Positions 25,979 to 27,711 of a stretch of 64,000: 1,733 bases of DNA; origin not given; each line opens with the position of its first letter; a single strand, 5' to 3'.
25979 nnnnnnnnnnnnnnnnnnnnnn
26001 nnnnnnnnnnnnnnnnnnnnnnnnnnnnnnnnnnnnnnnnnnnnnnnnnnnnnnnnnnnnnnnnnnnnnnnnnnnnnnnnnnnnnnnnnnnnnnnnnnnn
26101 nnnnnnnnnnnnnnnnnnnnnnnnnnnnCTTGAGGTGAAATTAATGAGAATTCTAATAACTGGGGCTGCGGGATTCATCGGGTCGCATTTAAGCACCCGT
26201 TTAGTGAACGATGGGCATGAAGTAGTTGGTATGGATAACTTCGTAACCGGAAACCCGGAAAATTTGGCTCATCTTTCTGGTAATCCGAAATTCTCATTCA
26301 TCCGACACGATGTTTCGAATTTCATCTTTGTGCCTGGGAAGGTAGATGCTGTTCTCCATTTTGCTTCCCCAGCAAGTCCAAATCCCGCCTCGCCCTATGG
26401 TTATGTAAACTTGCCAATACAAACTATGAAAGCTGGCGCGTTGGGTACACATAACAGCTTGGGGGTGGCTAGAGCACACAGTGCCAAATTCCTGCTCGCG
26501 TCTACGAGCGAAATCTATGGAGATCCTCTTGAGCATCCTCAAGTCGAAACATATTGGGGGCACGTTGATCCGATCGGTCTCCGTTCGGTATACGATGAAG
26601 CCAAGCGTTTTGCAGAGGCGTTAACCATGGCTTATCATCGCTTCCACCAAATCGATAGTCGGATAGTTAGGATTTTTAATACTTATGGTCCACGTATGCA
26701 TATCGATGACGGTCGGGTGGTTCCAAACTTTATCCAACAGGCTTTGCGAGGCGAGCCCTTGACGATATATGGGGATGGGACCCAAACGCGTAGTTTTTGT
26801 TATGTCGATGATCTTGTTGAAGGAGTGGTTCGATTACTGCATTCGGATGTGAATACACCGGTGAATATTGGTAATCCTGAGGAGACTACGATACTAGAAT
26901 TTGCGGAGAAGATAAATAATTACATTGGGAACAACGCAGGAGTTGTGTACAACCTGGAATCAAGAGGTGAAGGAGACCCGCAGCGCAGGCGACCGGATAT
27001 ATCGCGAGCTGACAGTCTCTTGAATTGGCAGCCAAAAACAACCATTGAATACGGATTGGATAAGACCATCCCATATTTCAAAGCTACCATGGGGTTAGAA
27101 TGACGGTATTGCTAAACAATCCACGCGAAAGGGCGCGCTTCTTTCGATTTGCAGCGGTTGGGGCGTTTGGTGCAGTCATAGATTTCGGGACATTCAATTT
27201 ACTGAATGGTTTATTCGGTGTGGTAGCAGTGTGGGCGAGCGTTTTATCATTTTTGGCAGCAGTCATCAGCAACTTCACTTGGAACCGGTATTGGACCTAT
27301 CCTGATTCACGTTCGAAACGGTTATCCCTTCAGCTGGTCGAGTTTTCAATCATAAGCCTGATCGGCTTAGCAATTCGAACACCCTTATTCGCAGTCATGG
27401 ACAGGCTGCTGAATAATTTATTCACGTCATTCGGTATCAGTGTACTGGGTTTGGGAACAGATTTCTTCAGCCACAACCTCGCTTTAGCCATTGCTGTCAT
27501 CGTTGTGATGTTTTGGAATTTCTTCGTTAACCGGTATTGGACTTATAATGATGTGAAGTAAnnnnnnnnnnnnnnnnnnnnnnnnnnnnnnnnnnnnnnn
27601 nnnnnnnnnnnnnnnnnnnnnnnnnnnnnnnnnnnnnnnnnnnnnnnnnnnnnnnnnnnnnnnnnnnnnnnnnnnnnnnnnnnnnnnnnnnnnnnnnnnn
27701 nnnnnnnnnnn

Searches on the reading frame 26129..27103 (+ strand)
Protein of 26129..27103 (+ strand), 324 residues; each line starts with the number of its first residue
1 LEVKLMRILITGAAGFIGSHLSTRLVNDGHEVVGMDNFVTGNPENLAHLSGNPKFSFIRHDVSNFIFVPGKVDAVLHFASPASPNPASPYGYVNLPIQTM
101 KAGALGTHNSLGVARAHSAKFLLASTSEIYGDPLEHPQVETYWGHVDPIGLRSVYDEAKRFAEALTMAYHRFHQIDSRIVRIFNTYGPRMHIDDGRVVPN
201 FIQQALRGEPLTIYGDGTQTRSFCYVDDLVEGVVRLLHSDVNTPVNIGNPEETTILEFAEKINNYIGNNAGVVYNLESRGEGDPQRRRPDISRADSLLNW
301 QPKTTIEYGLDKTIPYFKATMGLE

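Call 27: search_protein_families(library=pfam, proteins=[window:26129-27103:+], max_evalue=0.001)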
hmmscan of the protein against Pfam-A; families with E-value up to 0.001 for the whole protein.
window:26129-27103:+ (324 aa): 5 families
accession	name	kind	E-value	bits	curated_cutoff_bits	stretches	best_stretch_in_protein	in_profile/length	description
PF16363.11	GDP_Man_Dehyd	-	3.3e-52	178.4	27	1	9-312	1-331/332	GDP-mannose 4,6 dehydratase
PF01370.27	Epimerase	-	4.7e-48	164.1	20.9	1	8-248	1-240/240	NAD dependent epimerase/dehydratase family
PF04321.23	RmlD_sub_bind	-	3.1e-07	30.2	27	1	6-286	1-251/287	RmlD substrate binding domain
PF02719.21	Polysacc_synt_2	-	8.6e-07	28.9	20.2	1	153-268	136-249/293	Polysaccharide biosynthesis protein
PF01073.25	3Beta_HSD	-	4.1e-06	26.5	22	1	9-231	1-223/280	3-beta hydroxysteroid dehydrogenase/isomerase family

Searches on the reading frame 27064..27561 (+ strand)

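Call 27: search_protein_families(library=pfam, proteins=[window:27064-27561:+], max_evalue=0.001)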
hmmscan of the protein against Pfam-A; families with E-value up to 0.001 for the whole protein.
window:27064-27561:+ (165 aa): 1 family
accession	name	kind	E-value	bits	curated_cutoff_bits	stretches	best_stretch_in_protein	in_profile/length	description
PF04138.20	GtrA_DPMS_TM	-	4.1e-22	79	26.1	1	28-160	1-116/117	GtrA/DPMS, transmembrane domain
